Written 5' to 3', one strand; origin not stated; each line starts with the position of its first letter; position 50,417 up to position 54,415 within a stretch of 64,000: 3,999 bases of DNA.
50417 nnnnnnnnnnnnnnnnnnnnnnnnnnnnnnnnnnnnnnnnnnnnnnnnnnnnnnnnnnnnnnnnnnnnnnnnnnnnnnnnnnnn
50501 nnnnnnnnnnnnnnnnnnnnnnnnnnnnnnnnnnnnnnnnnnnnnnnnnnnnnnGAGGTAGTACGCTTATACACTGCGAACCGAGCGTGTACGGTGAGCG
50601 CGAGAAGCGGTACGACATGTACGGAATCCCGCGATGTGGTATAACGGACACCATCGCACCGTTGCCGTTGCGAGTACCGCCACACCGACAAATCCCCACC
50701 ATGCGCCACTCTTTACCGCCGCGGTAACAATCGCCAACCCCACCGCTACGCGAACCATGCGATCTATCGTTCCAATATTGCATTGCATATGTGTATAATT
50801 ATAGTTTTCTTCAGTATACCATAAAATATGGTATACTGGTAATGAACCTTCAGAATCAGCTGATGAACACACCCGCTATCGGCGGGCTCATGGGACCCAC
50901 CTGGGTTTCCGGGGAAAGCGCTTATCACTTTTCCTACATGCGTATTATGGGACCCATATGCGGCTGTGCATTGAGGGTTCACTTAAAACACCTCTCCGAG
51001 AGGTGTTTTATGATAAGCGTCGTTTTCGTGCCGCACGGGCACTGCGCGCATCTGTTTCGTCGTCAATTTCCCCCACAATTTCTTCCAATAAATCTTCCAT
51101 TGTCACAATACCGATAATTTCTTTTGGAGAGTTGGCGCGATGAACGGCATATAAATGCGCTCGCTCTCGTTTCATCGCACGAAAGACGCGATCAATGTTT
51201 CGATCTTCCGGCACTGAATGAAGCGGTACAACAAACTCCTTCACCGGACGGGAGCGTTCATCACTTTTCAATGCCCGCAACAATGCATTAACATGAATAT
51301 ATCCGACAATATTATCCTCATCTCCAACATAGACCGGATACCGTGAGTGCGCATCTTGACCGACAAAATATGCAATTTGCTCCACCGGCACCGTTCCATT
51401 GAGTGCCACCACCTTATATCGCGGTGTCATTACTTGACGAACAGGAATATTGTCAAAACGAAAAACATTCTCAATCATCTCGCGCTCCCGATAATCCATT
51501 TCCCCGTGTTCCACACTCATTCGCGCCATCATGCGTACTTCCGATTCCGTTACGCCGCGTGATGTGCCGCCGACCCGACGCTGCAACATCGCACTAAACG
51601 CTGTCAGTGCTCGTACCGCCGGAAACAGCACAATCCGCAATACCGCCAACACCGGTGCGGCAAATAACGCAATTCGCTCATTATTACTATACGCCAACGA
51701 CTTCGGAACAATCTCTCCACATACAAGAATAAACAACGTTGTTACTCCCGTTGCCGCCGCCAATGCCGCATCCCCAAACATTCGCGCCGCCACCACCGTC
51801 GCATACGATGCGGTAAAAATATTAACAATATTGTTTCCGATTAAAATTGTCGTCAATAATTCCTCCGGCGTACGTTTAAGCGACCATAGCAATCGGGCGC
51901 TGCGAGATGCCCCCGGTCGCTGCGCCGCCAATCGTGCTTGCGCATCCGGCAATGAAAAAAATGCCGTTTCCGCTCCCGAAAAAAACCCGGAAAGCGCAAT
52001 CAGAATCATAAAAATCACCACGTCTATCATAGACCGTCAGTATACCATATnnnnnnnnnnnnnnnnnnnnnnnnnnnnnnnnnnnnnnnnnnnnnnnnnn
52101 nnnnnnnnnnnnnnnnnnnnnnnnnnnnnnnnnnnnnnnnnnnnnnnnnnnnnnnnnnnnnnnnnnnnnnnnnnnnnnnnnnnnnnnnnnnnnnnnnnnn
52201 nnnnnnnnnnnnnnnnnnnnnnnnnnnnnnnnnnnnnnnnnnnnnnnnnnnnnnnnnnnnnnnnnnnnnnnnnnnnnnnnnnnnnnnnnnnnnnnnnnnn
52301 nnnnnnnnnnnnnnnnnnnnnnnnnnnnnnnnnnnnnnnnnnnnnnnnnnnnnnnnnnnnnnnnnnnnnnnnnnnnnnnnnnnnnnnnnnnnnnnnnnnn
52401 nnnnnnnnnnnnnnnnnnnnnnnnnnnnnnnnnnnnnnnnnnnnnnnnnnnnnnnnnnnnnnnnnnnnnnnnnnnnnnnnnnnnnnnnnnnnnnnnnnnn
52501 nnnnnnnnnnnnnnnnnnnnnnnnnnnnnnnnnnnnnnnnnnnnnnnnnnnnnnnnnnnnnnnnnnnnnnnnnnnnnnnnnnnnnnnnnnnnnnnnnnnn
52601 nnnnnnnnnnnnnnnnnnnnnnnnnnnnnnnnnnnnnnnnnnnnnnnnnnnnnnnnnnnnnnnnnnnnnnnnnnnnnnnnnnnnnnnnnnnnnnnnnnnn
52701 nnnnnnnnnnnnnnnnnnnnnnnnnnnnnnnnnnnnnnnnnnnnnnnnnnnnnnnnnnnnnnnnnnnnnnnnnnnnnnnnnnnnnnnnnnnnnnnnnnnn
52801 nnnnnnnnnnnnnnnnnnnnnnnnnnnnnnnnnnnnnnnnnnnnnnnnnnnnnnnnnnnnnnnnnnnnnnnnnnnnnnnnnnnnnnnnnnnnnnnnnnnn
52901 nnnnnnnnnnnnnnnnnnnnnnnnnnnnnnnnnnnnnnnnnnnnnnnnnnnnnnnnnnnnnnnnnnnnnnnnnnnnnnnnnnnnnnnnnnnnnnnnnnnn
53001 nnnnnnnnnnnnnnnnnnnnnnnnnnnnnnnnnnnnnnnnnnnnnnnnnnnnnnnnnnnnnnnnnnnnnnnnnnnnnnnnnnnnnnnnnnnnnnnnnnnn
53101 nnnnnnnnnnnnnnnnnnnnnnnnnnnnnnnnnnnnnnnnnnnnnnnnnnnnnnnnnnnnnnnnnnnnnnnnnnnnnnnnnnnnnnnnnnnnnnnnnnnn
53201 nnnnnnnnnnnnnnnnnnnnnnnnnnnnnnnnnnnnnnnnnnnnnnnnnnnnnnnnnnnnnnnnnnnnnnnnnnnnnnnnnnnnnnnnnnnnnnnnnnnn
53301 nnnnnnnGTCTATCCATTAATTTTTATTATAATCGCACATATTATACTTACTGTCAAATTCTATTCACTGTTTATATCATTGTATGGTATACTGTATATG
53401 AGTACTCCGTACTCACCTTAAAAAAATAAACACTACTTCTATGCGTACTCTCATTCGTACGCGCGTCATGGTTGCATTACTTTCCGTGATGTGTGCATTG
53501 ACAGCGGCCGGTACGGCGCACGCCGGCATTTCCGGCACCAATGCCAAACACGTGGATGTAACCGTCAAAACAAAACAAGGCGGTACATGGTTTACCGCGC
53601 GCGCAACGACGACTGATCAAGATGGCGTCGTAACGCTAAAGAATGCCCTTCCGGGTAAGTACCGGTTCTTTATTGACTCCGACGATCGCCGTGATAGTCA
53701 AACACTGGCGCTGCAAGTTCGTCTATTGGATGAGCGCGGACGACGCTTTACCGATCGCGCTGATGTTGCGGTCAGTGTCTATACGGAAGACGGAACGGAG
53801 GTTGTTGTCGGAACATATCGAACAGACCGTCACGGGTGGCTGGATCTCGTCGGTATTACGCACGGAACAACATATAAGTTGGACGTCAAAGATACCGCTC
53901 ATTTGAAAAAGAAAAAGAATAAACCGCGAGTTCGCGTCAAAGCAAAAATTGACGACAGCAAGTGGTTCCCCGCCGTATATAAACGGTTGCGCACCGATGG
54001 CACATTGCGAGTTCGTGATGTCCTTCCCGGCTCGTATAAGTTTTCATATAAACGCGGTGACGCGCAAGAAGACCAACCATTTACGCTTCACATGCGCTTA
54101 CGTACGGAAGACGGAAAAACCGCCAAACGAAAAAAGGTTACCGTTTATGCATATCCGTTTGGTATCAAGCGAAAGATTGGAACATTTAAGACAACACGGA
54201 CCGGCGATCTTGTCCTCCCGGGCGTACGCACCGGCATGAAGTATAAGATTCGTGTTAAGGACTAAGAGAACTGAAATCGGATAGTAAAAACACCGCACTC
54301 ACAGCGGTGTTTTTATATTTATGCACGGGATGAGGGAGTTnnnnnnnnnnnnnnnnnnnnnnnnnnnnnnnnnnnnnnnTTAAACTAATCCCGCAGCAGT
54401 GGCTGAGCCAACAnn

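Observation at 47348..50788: DUF2892 - beta-helix/Calx-beta giant protein (poly-Lys linker, C-terminal hydrophobic anchor with basic tail) - GT4 putative operon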

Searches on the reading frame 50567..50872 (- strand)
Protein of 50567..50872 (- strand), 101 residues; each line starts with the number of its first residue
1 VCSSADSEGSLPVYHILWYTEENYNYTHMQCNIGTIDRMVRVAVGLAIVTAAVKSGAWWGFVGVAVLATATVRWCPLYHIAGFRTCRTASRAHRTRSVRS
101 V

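Call 3: search_protein_families(library=pfam, proteins=[window:50567-50872:-], max_evalue=0.01)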
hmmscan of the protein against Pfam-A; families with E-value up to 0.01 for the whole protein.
window:50567-50872:- (101 aa): 1 family
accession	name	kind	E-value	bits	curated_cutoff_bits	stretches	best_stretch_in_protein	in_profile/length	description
PF11127.14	YgaP-like_TM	-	1.8e-19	70.1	25.3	1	29-88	1-65/66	Inner membrane protein YgaP-like, transmembrane domain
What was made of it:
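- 50567..50788 (-): Small YgaP-like_TM (DUF2892) membrane protein. It is a conserved neighbour but probably a separate transcription unit. Pfam E 1.8e-19 (call 3).
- Checked: The upstream gene 50567-50788 is PF11127 YgaP-like_TM, the family formerly called DUF2892 (E 1.8e-19, call 3).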

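Call 4: search_protein_families(library=ncbifam, proteins=[window:50567-50872:-], max_evalue=0.01)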
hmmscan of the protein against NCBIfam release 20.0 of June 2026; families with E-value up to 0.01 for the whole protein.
window:50567-50872:- (101 aa): 0 families

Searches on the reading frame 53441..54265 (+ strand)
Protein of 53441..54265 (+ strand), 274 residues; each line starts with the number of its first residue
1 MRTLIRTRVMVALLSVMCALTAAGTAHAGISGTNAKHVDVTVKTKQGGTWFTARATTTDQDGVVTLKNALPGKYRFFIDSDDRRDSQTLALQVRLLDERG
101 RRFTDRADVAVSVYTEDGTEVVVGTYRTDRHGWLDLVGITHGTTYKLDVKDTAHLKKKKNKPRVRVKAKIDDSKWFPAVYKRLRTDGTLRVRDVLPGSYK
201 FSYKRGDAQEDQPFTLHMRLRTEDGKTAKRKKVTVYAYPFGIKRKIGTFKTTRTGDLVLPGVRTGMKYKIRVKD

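Call 3: search_protein_families(library=pfam, proteins=[window:53441-54265:+], max_evalue=0.01)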
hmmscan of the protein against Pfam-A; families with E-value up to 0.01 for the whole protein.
window:53441-54265:+ (274 aa): 7 families
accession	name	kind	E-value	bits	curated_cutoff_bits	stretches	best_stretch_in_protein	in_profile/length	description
PF17802.7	SpaA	-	4e-06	27.3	23.1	0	109-148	19-57/91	Prealbumin-like fold domain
PF13620.12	CarboxypepD_reg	-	0.00025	21.8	32.3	1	31-87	10-63/82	Carboxypeptidase regulatory-like domain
PF17210.9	SdrD_B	-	0.00038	21.1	29.7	0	36-78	25-64/112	SdrD B-like domain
PF17789.7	MG4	-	0.0014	19.2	24.7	0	213-241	15-40/95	Macroglobulin domain MG4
PF00576.27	Transthyretin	-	0.0049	17.9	25.3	0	31-66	10-46/109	HIUase/Transthyretin family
PF09619.16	YscW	-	0.0069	17.2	22.6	0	53-116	36-98/107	Type III secretion system lipoprotein chaperone (YscW)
PF02369.22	Big_1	-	0.008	16.7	34.9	0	31-66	29-64/93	Bacterial Ig-like domain (group 1)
